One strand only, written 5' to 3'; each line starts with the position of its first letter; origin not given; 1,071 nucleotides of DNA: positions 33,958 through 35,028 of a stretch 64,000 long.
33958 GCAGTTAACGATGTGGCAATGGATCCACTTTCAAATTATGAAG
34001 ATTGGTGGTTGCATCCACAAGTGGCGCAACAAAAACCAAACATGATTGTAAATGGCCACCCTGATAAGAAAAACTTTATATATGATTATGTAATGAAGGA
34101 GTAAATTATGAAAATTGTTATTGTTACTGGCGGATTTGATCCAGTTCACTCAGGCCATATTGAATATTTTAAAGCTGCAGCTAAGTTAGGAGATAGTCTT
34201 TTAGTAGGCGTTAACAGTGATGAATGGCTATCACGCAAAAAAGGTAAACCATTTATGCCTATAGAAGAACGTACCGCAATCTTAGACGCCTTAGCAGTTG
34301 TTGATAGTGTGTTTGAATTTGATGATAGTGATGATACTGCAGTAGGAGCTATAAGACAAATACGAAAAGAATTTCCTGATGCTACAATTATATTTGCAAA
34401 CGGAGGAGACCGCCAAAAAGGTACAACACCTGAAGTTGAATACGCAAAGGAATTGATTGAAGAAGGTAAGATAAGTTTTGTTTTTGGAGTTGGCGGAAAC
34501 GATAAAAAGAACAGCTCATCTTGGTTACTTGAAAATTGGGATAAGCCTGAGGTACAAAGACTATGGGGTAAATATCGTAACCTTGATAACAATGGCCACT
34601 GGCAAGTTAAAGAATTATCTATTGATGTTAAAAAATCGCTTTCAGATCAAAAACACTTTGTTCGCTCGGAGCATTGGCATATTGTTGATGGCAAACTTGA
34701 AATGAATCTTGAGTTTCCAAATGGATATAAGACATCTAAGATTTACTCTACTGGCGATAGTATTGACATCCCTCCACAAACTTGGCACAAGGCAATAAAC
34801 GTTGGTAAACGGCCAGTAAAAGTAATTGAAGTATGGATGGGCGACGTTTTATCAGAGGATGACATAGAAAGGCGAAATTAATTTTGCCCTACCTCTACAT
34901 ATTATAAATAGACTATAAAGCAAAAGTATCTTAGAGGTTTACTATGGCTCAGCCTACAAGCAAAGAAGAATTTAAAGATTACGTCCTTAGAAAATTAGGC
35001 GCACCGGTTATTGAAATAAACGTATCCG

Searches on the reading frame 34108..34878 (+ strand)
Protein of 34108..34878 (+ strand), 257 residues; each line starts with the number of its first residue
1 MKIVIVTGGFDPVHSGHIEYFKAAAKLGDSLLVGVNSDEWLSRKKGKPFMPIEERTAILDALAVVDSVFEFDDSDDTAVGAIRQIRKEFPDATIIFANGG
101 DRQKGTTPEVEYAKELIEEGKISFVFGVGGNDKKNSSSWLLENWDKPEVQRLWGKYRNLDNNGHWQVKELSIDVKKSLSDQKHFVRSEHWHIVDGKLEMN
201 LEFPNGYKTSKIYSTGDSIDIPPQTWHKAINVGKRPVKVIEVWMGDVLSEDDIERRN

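Call 14: search_protein_families(library=phrogs, proteins=[window:34108-34878:+], max_evalue=0.00001)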
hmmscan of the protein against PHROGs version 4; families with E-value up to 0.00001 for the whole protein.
window:34108-34878:+ (257 aa): 1 family
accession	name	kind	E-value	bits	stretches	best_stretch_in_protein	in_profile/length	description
phrog_7878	-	other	3.3e-29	102.6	1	1-116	1-110/131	bifunctional heptose 7-phosphate kinase/heptose 1-phosphate adenyltransferase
